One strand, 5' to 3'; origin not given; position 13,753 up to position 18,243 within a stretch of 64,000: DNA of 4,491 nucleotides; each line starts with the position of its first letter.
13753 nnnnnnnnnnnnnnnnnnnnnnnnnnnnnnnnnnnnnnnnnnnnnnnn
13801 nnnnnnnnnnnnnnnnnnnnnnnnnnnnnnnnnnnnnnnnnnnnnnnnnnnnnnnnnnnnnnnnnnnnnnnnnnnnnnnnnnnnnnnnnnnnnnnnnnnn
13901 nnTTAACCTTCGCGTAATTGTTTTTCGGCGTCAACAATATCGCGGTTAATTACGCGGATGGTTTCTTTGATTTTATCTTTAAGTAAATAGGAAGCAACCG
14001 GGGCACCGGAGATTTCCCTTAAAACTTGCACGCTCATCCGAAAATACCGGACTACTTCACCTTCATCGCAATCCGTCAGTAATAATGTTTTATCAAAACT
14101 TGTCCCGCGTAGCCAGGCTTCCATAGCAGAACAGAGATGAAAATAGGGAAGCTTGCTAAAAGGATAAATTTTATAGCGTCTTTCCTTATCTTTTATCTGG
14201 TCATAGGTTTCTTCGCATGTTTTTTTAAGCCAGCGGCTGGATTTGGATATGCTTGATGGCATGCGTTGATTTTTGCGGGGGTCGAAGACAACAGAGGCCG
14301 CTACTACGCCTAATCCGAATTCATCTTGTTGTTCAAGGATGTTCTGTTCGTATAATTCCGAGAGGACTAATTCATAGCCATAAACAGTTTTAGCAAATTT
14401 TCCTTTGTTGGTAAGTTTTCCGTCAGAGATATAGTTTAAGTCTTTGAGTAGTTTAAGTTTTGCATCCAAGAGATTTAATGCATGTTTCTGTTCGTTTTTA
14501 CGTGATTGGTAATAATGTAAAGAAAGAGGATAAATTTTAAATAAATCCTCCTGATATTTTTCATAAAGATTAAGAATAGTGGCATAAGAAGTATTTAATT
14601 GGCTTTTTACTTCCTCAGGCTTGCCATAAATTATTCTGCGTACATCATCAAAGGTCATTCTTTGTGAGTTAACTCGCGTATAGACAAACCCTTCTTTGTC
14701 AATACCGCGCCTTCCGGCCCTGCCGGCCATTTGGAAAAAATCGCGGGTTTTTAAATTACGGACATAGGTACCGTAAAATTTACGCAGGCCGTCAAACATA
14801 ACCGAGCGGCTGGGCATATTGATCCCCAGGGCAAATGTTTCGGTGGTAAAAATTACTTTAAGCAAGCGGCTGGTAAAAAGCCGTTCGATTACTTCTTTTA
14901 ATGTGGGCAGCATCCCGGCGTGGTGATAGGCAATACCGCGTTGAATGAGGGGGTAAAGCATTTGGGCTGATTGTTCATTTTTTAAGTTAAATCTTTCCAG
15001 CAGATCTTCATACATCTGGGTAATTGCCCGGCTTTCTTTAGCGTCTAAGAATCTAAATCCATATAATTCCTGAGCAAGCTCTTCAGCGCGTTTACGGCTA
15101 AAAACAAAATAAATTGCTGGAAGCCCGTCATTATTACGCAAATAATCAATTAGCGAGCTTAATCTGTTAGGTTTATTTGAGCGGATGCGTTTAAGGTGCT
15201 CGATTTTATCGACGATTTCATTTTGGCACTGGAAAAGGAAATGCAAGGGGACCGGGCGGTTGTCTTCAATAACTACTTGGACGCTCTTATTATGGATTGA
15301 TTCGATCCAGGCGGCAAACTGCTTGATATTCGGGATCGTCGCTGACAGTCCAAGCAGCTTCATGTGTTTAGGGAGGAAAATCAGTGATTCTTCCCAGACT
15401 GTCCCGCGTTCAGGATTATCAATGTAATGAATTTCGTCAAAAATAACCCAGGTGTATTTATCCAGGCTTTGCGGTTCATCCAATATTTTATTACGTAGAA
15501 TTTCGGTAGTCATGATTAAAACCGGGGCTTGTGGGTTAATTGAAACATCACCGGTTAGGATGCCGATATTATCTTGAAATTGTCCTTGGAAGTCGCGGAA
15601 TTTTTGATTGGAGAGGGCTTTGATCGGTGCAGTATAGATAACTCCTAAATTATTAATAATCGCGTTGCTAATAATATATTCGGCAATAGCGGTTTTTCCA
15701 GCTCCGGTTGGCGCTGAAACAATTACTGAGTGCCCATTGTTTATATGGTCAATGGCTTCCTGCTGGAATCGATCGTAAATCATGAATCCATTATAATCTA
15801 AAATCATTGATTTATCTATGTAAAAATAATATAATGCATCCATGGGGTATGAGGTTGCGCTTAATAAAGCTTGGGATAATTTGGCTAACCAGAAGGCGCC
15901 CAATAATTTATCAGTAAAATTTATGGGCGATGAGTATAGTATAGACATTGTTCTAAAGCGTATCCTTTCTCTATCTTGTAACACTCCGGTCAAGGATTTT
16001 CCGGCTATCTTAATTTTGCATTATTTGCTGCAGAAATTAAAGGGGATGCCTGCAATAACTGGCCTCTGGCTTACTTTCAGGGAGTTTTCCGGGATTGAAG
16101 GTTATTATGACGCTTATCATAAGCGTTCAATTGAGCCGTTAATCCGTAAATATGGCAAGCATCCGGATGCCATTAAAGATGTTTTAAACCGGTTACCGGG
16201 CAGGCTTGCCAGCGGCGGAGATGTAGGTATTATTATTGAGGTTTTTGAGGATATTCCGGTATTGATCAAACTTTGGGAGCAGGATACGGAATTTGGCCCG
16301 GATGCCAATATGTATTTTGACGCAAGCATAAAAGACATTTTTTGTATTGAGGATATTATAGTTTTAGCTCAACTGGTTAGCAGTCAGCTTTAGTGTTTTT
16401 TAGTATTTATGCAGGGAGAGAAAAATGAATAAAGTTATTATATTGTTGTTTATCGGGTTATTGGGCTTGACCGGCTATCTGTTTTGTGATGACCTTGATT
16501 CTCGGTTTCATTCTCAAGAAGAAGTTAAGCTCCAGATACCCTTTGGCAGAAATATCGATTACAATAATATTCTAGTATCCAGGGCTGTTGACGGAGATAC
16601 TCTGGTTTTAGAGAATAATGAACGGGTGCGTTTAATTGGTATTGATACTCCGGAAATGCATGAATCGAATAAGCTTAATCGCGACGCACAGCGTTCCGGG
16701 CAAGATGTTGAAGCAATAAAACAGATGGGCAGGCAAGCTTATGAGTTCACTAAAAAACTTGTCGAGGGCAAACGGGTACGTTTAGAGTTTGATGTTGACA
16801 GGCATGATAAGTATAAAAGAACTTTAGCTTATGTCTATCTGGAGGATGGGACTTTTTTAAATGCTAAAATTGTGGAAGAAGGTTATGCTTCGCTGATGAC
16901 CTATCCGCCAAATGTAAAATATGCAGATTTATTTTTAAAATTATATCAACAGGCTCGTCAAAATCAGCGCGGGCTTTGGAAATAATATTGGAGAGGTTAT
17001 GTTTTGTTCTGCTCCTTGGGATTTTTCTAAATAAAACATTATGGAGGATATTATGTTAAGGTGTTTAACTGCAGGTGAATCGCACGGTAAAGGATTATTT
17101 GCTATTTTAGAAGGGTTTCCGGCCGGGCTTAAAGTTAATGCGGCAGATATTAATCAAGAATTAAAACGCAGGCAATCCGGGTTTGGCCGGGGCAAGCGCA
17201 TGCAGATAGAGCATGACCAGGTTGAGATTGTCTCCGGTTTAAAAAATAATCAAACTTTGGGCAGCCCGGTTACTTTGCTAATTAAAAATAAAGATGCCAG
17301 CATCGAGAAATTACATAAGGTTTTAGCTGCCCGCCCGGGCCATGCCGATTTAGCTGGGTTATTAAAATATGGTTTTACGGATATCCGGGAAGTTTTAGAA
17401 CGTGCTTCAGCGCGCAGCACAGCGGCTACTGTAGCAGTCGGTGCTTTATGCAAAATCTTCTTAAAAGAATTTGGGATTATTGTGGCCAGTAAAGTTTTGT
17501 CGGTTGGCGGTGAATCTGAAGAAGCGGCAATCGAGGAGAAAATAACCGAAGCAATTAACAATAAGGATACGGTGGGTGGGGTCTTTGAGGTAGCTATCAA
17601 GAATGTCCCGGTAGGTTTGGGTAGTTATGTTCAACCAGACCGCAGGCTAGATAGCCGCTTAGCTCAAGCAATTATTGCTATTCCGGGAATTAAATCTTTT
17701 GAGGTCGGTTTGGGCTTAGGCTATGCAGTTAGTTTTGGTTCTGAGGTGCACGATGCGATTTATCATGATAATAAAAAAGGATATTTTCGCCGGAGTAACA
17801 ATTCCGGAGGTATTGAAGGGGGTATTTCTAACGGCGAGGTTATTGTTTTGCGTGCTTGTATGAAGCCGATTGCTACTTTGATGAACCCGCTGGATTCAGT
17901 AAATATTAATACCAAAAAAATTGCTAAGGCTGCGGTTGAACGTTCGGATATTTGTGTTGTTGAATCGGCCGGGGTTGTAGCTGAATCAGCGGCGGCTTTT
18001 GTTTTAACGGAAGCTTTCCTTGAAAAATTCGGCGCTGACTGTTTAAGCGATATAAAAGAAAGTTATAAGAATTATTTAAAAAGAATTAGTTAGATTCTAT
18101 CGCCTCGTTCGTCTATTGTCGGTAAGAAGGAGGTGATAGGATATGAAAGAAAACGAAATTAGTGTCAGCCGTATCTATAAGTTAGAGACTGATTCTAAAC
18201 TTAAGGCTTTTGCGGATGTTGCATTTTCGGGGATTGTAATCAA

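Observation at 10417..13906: Tightly coupled four-gene operon: TrpB2, membrane retropepsin-like protease, YjbQ, Macro/NUDIX fusion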

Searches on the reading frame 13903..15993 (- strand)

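Call 3: search_protein_families(library=pfam, proteins=[window:13903-15993:-], max_evalue=0.01)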
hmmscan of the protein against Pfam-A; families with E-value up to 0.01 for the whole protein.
window:13903-15993:- (696 aa): 9 families
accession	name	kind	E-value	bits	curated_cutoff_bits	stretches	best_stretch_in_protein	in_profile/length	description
PF00270.35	DEAD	-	4.2e-27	95.3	26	1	75-225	2-166/167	DEAD/DEAH box helicase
PF08148.17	DSHCT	-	8.8e-24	84.6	22.7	1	525-688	2-171/172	DSHCT (NUC185) domain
PF04851.21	ResIII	-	4.7e-13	49.8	22.5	1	76-221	7-163/164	Type III restriction enzyme, res subunit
PF00271.37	Helicase_C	-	9.5e-08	32.7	23.5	1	351-430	39-110/110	Helicase conserved C-terminal domain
PF22527.2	DEXQc_Suv3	-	1.8e-05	24.8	27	1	93-228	19-143/154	DEXQ-box helicase domain of Suv3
PF20720.3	nSTAND3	-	8.1e-05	22.8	27.2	1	78-125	8-55/155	Novel STAND NTPase 3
PF13401.12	AAA_22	-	0.0041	17.9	27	0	89-202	7-103/130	AAA domain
PF24883.2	NPHP3_N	-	0.0053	17.4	24.8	0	85-111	20-46/164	Nephrocystin 3, N-terminal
PF01637.24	ATPase_2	-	0.0098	16.1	33.2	0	92-191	25-122/225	ATPase domain predominantly from Archaea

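Call 4: search_protein_families(library=ncbifam, proteins=[window:13903-15993:-], max_evalue=0.01)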
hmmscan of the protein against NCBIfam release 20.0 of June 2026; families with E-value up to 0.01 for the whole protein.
window:13903-15993:- (696 aa): 21 families
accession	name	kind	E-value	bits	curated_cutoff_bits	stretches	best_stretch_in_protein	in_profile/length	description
NF002251.0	PRK01172.1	equivalog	7.2e-56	189.7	891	1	64-536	15-473/674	ATP-dependent DNA helicase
NF002654.0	PRK02362.1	equivalog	1.3e-55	189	887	1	77-539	28-493/739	ATP-dependent DNA helicase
NF040935.1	helicase_Hel308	equivalog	2.4e-55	188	1200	1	64-473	18-435/704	ATP-dependent DNA helicase Hel308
NF001308.0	PRK00254.1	equivalog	4.6e-42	144.1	1216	1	77-481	28-427/720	ATP-dependent DNA helicase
TIGR04121.1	DEXH_lig_assoc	equivalog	1.1e-18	66.4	850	1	75-258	16-224/804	ligase-associated DNA damage response DEXH box helicase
NF010338.0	PRK13767.1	equivalog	1.3e-12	46.9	849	2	73-132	34-102/877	ATP-dependent helicase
TIGR01587.1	cas3_core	equivalog_domain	1.8e-11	43.8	102.45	2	90-148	2-63/358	CRISPR-associated helicase Cas3'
NF010337.0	PRK13766.1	equivalog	1.5e-10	39.9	610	1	75-189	19-142/781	Hef nuclease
TIGR01389.1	recQ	equivalog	2e-10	39.8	640.2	1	354-438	252-327/591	DNA helicase RecQ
TIGR00614.1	recQ_fam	subfamily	7.1e-09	34.9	219.8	1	342-481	239-368/470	RecQ family ATP-dependent DNA helicase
NF008279.0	PRK11057.1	equivalog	3.3e-07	29.1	1015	1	354-467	263-364/608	ATP-dependent DNA helicase RecQ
TIGR03817.1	DECH_helic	hypoth_equivalog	1.7e-05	23.3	874.1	0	74-140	38-106/742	helicase/secretion neighborhood putative DEAH-box helicase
NF047389.1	ATPase_Sll1717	subfamily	0.00017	20.8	75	1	77-129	19-69/454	P-loop ATPase, Sll1717 family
NF008165.0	PRK10917.1-3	equivalog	0.00055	18.5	711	0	96-152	294-353/692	ATP-dependent DNA helicase RecG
NF004069.0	PRK05580.2-1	equivalog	0.0017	16.9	767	1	75-153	114-192/612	primosomal protein N'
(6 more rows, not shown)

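Call 27: search_protein_families(library=padloc, proteins=[window:13903-15783:-], max_evalue=0.001)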
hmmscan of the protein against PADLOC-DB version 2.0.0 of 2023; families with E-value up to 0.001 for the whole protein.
window:13903-15783:- (626 aa): 39 families (the best 25 are shown)
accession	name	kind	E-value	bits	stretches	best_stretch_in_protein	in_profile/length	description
PDLC00185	HamB1|HamB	-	1.4e-36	123.7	1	4-359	144-514/871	DEAD-box helicase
PDLC00186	HamB1|HamB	-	6.7e-34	115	1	4-367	148-529/864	DEAD-box helicase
PDLC00194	HamB1|HamB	-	3.8e-30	102.5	2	274-396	552-674/995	DEAD-box helicase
PDLC04531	PDC-M23B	-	6.8e-30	101.8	2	262-405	606-745/1060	-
PDLC00187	HamB1|HamB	-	6.6e-29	98.8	1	5-368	144-516/851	DEAD-box helicase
PDLC00188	HamB1|HamB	-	1.3e-26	91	2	14-168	255-427/1037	DEAD-box helicase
PDLC00174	HamB1|HamB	-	1.9e-25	86.9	2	13-182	314-499/1163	DEAD-box helicase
PDLC00200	HamB2|HamB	-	6.8e-25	85.2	1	5-367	149-528/865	DEAD-box helicase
PDLC00184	HamB1|HamB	-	1.3e-24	84.4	1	5-359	118-459/738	DEAD-box helicase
PDLC00192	HamB1|HamB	-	3.5e-24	82.5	2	274-368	574-664/1104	DEAD-box helicase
PDLC00178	HamB1|HamB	-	3.6e-24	82.8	2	14-161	258-423/830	DEAD-box helicase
PDLC00176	HamB1|HamB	-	6.3e-24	82.1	1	13-563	147-696/845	DEAD-box helicase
PDLC00175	HamB1|HamB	-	4.5e-23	78.7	2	14-171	238-411/1000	DEAD-box helicase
PDLC00190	HamB1|HamB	-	5.9e-23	79.2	1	7-386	148-534/866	DEAD-box helicase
PDLC03960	SngC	-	8.9e-21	72.3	1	5-361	27-363/720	-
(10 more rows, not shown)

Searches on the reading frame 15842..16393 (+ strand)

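Call 3: search_protein_families(library=pfam, proteins=[window:15842-16393:+], max_evalue=0.01)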
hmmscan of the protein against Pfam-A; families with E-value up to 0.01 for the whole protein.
window:15842-16393:+ (183 aa): 1 family
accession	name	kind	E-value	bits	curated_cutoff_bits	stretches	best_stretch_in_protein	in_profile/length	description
PF12654.12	DUF3786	-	6.9e-34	117.4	27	1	19-180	14-174/176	Domain of unknown function (DUF3786)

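Call 4: search_protein_families(library=ncbifam, proteins=[window:15842-16393:+], max_evalue=0.01)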
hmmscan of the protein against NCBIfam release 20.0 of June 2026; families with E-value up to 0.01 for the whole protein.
window:15842-16393:+ (183 aa): 0 families

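Call 27: search_protein_families(library=padloc, proteins=[window:15842-16393:+], max_evalue=0.001)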
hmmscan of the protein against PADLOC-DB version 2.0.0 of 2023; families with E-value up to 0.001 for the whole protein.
window:15842-16393:+ (183 aa): 0 families

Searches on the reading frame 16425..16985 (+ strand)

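Call 3: search_protein_families(library=pfam, proteins=[window:16425-16985:+], max_evalue=0.01)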
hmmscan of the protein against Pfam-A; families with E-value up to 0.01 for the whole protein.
window:16425-16985:+ (186 aa): 1 family
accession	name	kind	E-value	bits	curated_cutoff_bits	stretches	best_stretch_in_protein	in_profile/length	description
PF00565.23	SNase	-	5.6e-25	88.3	21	1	67-186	1-106/107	Staphylococcal nuclease homologue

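Call 4: search_protein_families(library=ncbifam, proteins=[window:16425-16985:+], max_evalue=0.01)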
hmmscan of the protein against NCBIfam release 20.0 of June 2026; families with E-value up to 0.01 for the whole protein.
window:16425-16985:+ (186 aa): 2 families
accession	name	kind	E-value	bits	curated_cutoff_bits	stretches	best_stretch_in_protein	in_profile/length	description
NF047694.1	TnucaseNucIStaph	equivalog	1e-32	113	250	1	45-186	43-175/175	thermonuclease NucI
NF047969.1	CaNuclEcnA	equivalog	4.7e-23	81.8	180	1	51-186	9-149/151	calcium-activated nuclease EcnA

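Call 27: search_protein_families(library=padloc, proteins=[window:16425-16985:+], max_evalue=0.001)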
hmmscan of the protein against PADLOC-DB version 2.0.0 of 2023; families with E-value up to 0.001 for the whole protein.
window:16425-16985:+ (186 aa): 2 families
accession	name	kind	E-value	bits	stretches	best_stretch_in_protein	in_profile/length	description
PDLC01096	C3a212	-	1.6e-23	81.3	1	47-185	46-176/279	SNc+LTD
PDLC03259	MTase_II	-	0.0001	19.3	1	91-172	343-421/423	Type II methyltransferase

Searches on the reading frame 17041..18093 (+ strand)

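Call 23: search_protein_families(library=pfam, proteins=[window:17041-18093:+], max_evalue=0.00001)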
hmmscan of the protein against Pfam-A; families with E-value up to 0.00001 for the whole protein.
window:17041-18093:+ (350 aa): 1 family
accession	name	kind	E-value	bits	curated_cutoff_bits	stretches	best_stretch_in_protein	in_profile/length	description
PF01264.26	Chorismate_synt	-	1.9e-104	349.3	27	1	6-327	1-327/327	Chorismate synthase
